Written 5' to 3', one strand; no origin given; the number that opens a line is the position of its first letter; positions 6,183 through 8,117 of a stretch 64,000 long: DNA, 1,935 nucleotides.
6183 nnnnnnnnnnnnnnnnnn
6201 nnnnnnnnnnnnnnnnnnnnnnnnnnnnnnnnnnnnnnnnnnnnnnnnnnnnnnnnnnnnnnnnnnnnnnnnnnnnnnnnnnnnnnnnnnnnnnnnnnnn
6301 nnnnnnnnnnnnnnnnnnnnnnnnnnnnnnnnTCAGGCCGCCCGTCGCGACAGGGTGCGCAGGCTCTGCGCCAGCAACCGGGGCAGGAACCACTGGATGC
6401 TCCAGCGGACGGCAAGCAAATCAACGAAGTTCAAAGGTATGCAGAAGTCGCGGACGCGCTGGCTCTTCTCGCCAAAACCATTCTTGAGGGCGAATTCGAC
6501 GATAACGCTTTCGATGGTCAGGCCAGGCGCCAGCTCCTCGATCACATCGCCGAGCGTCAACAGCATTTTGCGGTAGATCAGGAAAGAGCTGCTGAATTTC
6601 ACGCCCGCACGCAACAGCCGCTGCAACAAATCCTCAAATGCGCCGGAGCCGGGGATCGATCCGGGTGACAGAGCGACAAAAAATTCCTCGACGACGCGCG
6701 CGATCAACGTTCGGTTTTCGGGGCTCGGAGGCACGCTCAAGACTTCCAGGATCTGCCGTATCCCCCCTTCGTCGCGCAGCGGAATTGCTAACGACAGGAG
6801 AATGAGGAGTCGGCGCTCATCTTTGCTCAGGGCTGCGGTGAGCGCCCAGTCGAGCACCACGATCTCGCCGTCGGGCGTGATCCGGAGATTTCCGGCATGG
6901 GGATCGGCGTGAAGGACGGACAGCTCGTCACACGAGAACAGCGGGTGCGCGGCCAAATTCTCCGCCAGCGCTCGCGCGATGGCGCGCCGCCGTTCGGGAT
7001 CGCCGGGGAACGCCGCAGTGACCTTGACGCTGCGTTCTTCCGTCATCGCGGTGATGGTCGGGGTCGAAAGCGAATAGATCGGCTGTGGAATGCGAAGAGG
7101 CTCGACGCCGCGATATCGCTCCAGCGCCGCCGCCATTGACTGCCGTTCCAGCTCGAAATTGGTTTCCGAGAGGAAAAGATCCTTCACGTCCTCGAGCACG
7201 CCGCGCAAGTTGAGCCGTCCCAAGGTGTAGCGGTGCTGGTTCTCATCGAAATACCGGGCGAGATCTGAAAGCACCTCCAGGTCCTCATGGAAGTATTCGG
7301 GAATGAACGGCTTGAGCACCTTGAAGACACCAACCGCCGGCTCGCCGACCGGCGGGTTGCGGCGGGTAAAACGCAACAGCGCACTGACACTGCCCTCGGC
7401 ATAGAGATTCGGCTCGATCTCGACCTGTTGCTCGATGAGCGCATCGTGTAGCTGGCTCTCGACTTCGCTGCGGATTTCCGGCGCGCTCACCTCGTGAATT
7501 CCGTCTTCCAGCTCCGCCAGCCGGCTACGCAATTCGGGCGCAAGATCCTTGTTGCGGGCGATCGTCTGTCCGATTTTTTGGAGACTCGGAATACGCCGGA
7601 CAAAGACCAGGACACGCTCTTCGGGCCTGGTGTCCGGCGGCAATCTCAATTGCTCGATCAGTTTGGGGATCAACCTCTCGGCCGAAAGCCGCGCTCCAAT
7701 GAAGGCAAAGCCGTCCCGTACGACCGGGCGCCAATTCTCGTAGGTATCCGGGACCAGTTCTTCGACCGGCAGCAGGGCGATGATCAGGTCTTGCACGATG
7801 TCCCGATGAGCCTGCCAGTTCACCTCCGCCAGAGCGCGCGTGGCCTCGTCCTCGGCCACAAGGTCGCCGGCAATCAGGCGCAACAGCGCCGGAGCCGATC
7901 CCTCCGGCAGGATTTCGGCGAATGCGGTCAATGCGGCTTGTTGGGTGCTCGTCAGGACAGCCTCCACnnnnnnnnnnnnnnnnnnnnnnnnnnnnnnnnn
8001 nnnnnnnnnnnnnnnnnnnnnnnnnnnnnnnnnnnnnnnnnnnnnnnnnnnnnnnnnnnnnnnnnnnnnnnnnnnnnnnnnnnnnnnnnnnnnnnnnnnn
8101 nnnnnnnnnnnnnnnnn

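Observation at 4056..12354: Lipid-handling tail (patatin, GT1, two UbiB kinases, GT9-like, class-3 lipase) is translationally packed behind the NRPS thioesterase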

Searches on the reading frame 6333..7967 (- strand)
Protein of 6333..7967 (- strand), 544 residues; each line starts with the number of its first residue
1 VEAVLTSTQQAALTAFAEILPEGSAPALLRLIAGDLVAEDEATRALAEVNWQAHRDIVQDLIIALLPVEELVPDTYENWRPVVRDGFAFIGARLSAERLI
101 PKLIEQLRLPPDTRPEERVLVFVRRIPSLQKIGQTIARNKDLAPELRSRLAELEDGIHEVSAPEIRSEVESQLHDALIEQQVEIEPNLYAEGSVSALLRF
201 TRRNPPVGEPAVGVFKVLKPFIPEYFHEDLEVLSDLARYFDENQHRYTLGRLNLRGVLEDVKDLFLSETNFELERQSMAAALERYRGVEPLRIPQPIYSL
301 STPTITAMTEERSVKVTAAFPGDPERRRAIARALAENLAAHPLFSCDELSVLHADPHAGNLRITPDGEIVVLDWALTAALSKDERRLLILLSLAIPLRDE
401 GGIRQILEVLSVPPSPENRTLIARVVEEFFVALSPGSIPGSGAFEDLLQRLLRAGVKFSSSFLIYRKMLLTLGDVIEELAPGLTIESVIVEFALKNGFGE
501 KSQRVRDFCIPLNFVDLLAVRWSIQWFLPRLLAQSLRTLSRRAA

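Call 5: search_protein_families(library=pfam, proteins=[window:6333-7967:-], max_evalue=0.01)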
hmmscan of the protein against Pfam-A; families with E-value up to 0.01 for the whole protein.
window:6333-7967:- (544 aa): 2 families
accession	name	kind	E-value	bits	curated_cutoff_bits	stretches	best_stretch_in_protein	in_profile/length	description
PF03109.22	ABC1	-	4.5e-21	75.6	22.9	1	153-406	2-243/244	ABC1 atypical kinase-like domain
PF01636.29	APH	-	6.5e-05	23.2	23.2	1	315-375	138-195/239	Phosphotransferase enzyme family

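Call 38: search_solved_structures(query=window:6333-7967:-, max_evalue=0.01, show_alignments=1)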
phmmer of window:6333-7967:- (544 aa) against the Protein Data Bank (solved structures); distinct sequences matched with E-value up to 0.01: 2.
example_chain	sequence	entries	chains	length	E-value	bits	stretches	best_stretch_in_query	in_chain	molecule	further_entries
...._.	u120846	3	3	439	6.9e-06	28.2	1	224-380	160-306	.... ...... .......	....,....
5yjz_A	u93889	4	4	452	0.0014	20.6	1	253-380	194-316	Probable conserved ATP-binding protein ABC transporter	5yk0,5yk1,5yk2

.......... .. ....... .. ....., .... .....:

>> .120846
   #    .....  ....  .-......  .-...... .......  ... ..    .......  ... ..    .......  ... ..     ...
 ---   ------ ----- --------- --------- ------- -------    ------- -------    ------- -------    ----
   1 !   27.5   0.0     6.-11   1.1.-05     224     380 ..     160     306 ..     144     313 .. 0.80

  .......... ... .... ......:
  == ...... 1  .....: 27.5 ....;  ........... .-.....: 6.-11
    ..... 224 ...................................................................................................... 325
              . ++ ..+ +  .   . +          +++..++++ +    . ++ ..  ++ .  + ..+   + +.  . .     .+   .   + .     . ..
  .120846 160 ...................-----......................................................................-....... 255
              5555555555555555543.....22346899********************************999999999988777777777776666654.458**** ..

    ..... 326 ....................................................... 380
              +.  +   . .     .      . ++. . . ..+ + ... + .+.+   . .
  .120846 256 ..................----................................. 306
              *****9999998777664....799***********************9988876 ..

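Call 60: find_homologous_proteins(query=window:6333-7967:-, max_evalue=1e-10)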
Query window:6333-7967:- (544 aa): 280 proteins with E <= 1e-10 among 8000 candidates; the best 120 are listed.
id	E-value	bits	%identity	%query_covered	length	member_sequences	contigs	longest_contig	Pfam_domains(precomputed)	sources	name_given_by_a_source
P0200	0.0e+0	1176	100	100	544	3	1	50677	PF03109.23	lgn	-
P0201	0.0e+0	1043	89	100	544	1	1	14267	PF03109.23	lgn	-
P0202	0.0e+0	1040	89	100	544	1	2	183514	PF03109.23,PF01636.30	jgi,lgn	jgi:ubiquinone biosynthesis protein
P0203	0.0e+0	1009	86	100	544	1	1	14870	PF03109.23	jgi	jgi:ubiquinone biosynthesis protein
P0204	6.1e-261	885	76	99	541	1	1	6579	PF03109.23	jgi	jgi:ubiquinone biosynthesis protein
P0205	4.7e-251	852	73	97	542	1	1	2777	PF03109.23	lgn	-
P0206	5.2e-251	852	74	99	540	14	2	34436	PF03109.23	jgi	jgi:ubiquinone biosynthesis protein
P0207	1.3e-247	841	73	100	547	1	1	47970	PF03109.23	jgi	jgi:predicted unusual protein kinase regulating ubiquinone biosynthesis (AarF/ABC1/UbiB family)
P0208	1.5e-242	824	72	99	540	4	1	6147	PF03109.23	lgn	-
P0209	6.8e-241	818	70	100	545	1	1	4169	PF03109.23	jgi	jgi:ubiquinone biosynthesis protein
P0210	9.4e-226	768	67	99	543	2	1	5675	PF03109.23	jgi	-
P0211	3.5e-215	734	66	98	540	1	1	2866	PF03109.23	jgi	jgi:ubiquinone biosynthesis protein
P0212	7.0e-210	716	64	99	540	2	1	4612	PF03109.23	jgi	jgi:ubiquinone biosynthesis protein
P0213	7.7e-180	617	55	99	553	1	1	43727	PF03109.23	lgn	-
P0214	4.6e-177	608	55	98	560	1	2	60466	PF03109.23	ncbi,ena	-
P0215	5.0e-177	608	55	99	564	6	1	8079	PF03109.23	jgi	jgi:ubiquinone biosynthesis protein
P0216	1.7e-174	599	54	99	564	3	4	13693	PF03109.23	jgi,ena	jgi:ubiquinone biosynthesis protein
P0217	1.8e-173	596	54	98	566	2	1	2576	PF03109.23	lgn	-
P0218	1.5e-172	593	54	98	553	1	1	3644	PF03109.23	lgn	-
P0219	2.9e-171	589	54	98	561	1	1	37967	PF03109.23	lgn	-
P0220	4.2e-171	588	53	99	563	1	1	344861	PF03109.23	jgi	jgi:ubiquinone biosynthesis protein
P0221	8.0e-170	584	52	99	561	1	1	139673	PF03109.23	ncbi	-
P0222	1.0e-169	584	52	100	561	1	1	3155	PF03109.23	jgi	jgi:predicted unusual protein kinase regulating ubiquinone biosynthesis (AarF/ABC1/UbiB family)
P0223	2.8e-167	576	53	99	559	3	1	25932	PF03109.23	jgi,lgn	jgi:ubiquinone biosynthesis protein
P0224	4.4e-167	575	53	99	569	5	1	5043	PF03109.23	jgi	-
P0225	3.4e-166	572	54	97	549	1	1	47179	PF03109.23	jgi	jgi:ubiquinone biosynthesis protein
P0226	6.7e-165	568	54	97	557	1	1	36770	PF03109.23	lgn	-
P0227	1.5e-164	567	51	100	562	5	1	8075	PF03109.23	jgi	jgi:predicted unusual protein kinase regulating ubiquinone biosynthesis (AarF/ABC1/UbiB family)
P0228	4.7e-164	565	53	99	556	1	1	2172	PF03109.23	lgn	-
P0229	2.0e-162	560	55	92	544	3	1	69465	PF03109.23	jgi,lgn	jgi:ubiquinone biosynthesis protein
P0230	2.2e-162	559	52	99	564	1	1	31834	PF03109.23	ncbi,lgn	-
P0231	2.2e-162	559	53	97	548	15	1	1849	PF03109.23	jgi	jgi:ubiquinone biosynthesis protein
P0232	2.2e-161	556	51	99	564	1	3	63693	PF03109.23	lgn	-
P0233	2.8e-160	552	52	97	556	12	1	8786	PF03109.23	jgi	-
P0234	9.7e-160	551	52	97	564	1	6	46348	PF03109.23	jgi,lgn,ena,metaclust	metaclust:\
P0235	1.1e-159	550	52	97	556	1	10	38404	PF03109.23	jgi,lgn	jgi:ubiquinone biosynthesis protein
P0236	1.1e-159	550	51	99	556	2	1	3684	PF03109.23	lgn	-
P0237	1.7e-159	550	53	98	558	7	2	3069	PF03109.23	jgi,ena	jgi:ubiquinone biosynthesis protein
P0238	8.3e-159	548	53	98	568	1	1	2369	PF03109.23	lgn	-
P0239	3.0e-158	546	52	99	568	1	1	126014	PF03109.23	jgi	jgi:ubiquinone biosynthesis protein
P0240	9.9e-158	544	54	99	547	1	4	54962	PF03109.23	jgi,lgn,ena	jgi:ubiquinone biosynthesis protein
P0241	1.5e-156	540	53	92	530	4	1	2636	PF03109.23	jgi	jgi:ubiquinone biosynthesis protein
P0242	2.7e-155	536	50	99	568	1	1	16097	PF03109.23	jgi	jgi:ubiquinone biosynthesis protein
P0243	6.8e-150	518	52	94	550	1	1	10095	PF03109.23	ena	-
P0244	2.0e-148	513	73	61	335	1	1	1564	PF03109.23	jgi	jgi:ubiquinone biosynthesis protein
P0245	8.3e-135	468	52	85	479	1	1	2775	PF03109.23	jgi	jgi:ubiquinone biosynthesis protein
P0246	4.1e-118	413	43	90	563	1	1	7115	PF03109.23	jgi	jgi:ubiquinone biosynthesis protein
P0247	1.1e-113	399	42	95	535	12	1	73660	PF03109.23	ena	-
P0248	1.9e-113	398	41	91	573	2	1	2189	PF03109.23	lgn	-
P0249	2.0e-112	395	42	95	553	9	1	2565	PF03109.23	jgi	jgi:predicted unusual protein kinase regulating ubiquinone biosynthesis (AarF/ABC1/UbiB family)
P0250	1.1e-110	389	41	95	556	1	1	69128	PF03109.23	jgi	jgi:ubiquinone biosynthesis protein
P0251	1.1e-110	389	39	96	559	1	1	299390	PF03109.23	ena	-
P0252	4.2e-110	387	40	94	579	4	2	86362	PF03109.23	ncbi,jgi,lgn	jgi:ubiquinone biosynthesis protein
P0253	4.4e-110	387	39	98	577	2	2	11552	PF03109.23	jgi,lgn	-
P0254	8.2e-110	386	40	97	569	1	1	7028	PF03109.23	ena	-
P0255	3.1e-109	384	41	92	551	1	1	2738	PF03109.23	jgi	-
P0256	8.9e-109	383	39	97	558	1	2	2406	PF03109.23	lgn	-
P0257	1.0e-108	382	42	88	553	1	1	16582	PF03109.23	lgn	-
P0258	3.7e-108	381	42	88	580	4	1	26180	PF03109.23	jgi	jgi:ubiquinone biosynthesis protein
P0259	7.2e-108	380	40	94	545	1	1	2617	PF03109.23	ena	-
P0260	2.8e-107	378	40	93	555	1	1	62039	PF03109.23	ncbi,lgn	-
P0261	2.9e-107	378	40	95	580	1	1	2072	PF03109.23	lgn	-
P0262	1.2e-105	372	39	94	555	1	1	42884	PF03109.23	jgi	jgi:ubiquinone biosynthesis protein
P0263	5.5e-105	370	55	65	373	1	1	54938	PF03109.23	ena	-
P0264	6.7e-104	366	39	92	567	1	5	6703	PF03109.23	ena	-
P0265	2.7e-103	364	38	94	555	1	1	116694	PF03109.23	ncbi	-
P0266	4.4e-103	364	39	99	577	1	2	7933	PF03109.23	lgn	-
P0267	5.1e-103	364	41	88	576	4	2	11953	PF03109.23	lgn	-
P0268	8.0e-103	363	43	83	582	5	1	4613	PF03109.23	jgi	jgi:ubiquinone biosynthesis protein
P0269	8.6e-103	363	39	92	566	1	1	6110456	PF03109.23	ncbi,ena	-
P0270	3.2e-102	361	41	90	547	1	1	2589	PF03109.23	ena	-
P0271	8.5e-102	360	42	89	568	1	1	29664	PF03109.23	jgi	jgi:predicted unusual protein kinase regulating ubiquinone biosynthesis (AarF/ABC1/UbiB family)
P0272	2.5e-100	355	51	66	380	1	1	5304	PF03109.23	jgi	jgi:predicted unusual protein kinase regulating ubiquinone biosynthesis (AarF/ABC1/UbiB family)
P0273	1.1e-99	353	40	90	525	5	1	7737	PF03109.23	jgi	-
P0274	5.3e-99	350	39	95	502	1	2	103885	PF03109.23,PF01636.30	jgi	jgi:ubiquinone biosynthesis protein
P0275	9.9e-99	349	39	92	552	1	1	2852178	PF03109.23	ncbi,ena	-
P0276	3.9e-98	347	39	90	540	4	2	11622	PF03109.23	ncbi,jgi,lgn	ncbi:MAG: ubiquinone biosynthesis protein [Verrucomicrobiales bacterium]|jgi:ubiquinone biosynthesis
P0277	2.6e-97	345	38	88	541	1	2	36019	PF03109.23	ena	-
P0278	4.5e-97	344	38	91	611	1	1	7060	PF03109.23,PF01636.30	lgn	-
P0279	6.0e-97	344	37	90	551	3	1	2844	PF03109.23,PF01636.30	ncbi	-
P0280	1.2e-96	343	41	86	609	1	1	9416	PF03109.23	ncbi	-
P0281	2.0e-96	342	42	89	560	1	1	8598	PF03109.23,PF01636.30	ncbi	-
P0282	3.3e-96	341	42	86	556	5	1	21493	PF03109.23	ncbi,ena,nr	ncbi:MAG TPA: AarF/UbiB family protein [Bryobacteraceae bacterium]|nr:AarF/UbiB family protein [Bryo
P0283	4.2e-96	341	40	91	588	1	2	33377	PF03109.23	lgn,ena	-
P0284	5.7e-96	340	41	87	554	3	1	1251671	PF03109.23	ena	-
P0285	7.7e-96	340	40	89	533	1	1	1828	PF03109.23,PF01636.30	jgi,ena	-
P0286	3.5e-95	338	38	99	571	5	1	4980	PF03109.23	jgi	-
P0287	4.3e-95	337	41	80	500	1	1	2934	PF03109.23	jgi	jgi:predicted unusual protein kinase regulating ubiquinone biosynthesis (AarF/ABC1/UbiB family)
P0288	5.4e-95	337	40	92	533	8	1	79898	PF03109.23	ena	-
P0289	7.2e-95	337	41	84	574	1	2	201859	PF03109.23,PF01636.30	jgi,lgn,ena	jgi:ubiquinone biosynthesis protein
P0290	7.7e-95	337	40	89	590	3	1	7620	PF03109.23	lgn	-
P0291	1.8e-94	335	40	90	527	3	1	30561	PF03109.23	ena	-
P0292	2.3e-94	335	36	90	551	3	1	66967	PF03109.23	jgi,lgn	-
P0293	2.5e-94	335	39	90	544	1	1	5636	PF03109.23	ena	-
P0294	3.7e-94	334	41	90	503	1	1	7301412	PF03109.23,PF01636.30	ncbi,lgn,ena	-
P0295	3.9e-94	334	43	86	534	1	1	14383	PF03109.23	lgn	-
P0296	4.0e-94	334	42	86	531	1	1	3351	PF03109.23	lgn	-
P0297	4.2e-94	334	39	87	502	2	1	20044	PF03109.23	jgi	jgi:ubiquinone biosynthesis protein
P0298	5.5e-94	334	41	89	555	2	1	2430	PF03109.23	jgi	jgi:ubiquinone biosynthesis protein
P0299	9.6e-94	333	40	87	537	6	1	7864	PF03109.23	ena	-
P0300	1.3e-93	333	40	83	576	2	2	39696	PF03109.23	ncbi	ncbi:MAG: AarF/UbiB family protein [Candidatus Binatia bacterium]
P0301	2.1e-93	332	39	89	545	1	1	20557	PF03109.23,PF01636.30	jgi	jgi:ubiquinone biosynthesis protein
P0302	2.5e-93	332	39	88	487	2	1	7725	PF03109.23,PF01636.30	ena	-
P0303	3.4e-93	331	41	90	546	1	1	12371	PF03109.23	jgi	jgi:ubiquinone biosynthesis protein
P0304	3.4e-93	331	39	90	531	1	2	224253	PF03109.23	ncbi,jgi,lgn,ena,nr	ncbi:MAG TPA: AarF/UbiB family protein [Bryobacteraceae bacterium]|nr:AarF/UbiB family protein [Bryo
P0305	3.5e-93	331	41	85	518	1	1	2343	PF03109.23,PF01636.30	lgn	-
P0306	8.2e-93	330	41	84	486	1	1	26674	PF03109.23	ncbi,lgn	-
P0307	8.2e-93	330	39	90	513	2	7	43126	PF03109.23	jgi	jgi:ubiquinone biosynthesis protein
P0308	1.0e-92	330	40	87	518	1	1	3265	PF03109.23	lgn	-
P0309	1.3e-92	329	39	90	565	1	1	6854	PF03109.23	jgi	jgi:ubiquinone biosynthesis protein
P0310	1.3e-92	329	40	89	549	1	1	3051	PF03109.23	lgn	-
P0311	2.3e-92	328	40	89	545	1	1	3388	PF03109.23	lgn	-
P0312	2.6e-92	328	39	92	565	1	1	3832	PF03109.23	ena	-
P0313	3.1e-92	328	40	85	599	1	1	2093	PF03109.23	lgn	-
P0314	3.5e-92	328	40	95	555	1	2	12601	PF03109.23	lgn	-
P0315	3.7e-92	328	39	92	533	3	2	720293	PF03109.23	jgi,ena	jgi:ubiquinone biosynthesis protein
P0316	6.2e-92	327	40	88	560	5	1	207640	PF03109.23,PF01636.30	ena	-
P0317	7.2e-92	327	38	96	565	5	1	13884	PF03109.23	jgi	jgi:ubiquinone biosynthesis protein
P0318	1.4e-91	326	39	88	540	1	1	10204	PF03109.23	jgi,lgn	jgi:ubiquinone biosynthesis protein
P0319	1.5e-91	326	40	88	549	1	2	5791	PF03109.23,PF01636.30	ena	-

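Call 61: find_encoding_contigs(protein=P0247, flank=10000, max_places=1)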
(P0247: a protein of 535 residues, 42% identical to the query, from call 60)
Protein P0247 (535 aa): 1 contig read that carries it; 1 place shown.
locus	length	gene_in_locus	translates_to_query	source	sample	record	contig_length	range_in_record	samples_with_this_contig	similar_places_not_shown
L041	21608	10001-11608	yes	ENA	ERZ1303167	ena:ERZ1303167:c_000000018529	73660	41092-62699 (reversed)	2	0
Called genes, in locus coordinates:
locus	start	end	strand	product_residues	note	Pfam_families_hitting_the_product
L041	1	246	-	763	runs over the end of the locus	-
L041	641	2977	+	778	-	PF07635:PSCyt1 (weak), PF07626:PSD3, PF07637:PSD5, PF07631:PSD4, PF07627:PSCyt3, PF07624:PSD2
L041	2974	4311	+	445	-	PF07586:HXXSHH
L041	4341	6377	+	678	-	PF12796:Ank_2, PF00023:Ank (weak), PF12796:Ank_2, PF13857:Ank_5 (weak), PF00023:Ank (weak), PF13637:Ank_4, PF12796:Ank_2 (weak), PF06439:3keto-disac_hyd, +3 more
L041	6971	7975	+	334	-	PF01656:CbiA, PF02374:ArsA_ATPase (weak), PF09140:MipZ (faint), PF10609:ParA (weak), PF13614:AAA_31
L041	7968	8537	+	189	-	PF05128:DUF697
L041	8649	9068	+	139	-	PF08327:AHSA1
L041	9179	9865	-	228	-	-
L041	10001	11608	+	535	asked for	PF03109:ABC1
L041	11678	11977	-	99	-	-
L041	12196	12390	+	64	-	-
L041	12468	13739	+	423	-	-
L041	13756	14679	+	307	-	-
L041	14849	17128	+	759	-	PF00027:cNMP_binding, PF24179:NTE_Ploop, PF01734:Patatin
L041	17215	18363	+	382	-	PF12706:Lactamase_B_2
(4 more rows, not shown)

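Call 62: find_encoding_contigs(protein=P0269, flank=10000, max_places=1)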
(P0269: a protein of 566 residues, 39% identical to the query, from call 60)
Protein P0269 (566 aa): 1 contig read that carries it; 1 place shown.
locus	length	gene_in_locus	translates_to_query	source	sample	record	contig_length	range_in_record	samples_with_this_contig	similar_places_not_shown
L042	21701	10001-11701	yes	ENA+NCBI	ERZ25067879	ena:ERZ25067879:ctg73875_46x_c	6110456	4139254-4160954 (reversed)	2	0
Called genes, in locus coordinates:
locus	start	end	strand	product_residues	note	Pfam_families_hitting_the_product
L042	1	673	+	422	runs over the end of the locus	PF13378:MR_MLE_C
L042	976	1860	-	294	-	PF00528:BPD_transp_1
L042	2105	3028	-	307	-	PF00528:BPD_transp_1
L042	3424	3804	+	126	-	-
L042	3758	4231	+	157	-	PF13529:Peptidase_C39_2, PF03412:Peptidase_C39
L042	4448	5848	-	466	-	PF01547:SBP_bac_1, PF13416:SBP_bac_8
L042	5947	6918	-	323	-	PF04909:Amidohydro_2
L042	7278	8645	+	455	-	PF01547:SBP_bac_1, PF13416:SBP_bac_8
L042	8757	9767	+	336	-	PF07366:SnoaL (weak), PF12680:SnoaL_2 (faint), PF07366:SnoaL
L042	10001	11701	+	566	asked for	PF03109:ABC1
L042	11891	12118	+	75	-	-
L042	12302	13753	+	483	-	-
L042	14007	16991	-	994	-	PF22494:choice_anch_I, PF13449:Phytase-like, PF22494:choice_anch_I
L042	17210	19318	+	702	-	-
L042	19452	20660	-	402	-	PF00438:S-AdoMet_synt_N, PF02772:S-AdoMet_synt_M, PF02773:S-AdoMet_synt_C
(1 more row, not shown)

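Call 63: find_encoding_contigs(protein=P0304, flank=10000, max_places=1)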
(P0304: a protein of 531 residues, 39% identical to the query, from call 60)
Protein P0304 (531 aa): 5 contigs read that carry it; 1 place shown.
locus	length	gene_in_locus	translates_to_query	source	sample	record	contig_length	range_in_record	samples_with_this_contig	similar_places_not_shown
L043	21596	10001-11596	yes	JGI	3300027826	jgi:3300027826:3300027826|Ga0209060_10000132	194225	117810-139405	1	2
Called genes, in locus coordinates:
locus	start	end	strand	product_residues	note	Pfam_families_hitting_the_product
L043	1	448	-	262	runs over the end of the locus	PF13424:TPR_12 (weak), PF13432:TPR_16 (weak), PF13414:TPR_11 (weak), PF00515:TPR_1 (weak), PF25068:ARM_TT21_4th (weak), PF13432:TPR_16, PF14559:TPR_19 (weak), PF00515:TPR_1 (weak), +11 more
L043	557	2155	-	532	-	PF07690:MFS_1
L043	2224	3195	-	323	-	PF26550:Tricorn_2nd (faint), PF07676:PD40 (weak)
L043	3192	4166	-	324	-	PF26550:Tricorn_2nd (faint), PF07676:PD40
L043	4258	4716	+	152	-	PF13474:SnoaL_3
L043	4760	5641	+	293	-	PF02311:AraC_binding, PF00165:HTH_AraC (weak), PF12833:HTH_18, PF00165:HTH_AraC (weak)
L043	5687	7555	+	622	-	PF13520:AA_permease_2, PF02705:K_trans (weak)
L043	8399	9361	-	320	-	-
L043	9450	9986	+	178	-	PF07879:PHB_acc_N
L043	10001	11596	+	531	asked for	PF03109:ABC1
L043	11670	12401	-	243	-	PF00583:Acetyltransf_1, PF13508:Acetyltransf_7, PF13673:Acetyltransf_10 (weak), PF13527:Acetyltransf_9 (weak)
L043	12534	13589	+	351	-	PF08240:ADH_N, PF00107:ADH_zinc_N, PF13602:ADH_zinc_N_2 (weak)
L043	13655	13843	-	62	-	-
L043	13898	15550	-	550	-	PF01839:FG-GAP (faint), PF13517:FG-GAP_3, PF07593:UnbV_ASPIC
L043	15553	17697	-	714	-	PF09699:Paired_CXXCH_1 (faint), PF14522:Cytochrome_C7 (faint), PF14537:Cytochrom_c3_2 (faint), PF13428:TPR_14 (faint), PF13371:TPR_9 (faint), PF23914:TPR_CcmH_CycH, PF13414:TPR_11 (weak), PF13432:TPR_16 (weak), +7 more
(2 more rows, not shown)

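Call 71: search_protein_families(library=ncbifam, proteins=[window:6333-7967:-], max_evalue=0.001)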
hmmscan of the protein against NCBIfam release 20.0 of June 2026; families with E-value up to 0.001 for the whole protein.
window:6333-7967:- (544 aa): 2 families
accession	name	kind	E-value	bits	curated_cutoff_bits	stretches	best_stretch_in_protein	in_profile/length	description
TIGR01982.1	UbiB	equivalog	5.6e-26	91.1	487.55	1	122-488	56-417/436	2-polyprenylphenol 6-hydroxylase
NF003404.0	PRK04750.1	equivalog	5.4e-11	41.8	667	1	129-399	66-333/529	ubiquinone biosynthesis regulatory protein kinase UbiB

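Call 72: search_protein_families(library=padloc, proteins=[window:6333-7967:-], max_evalue=0.001)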
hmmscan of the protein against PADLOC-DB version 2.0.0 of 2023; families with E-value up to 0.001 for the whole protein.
window:6333-7967:- (544 aa): 0 families
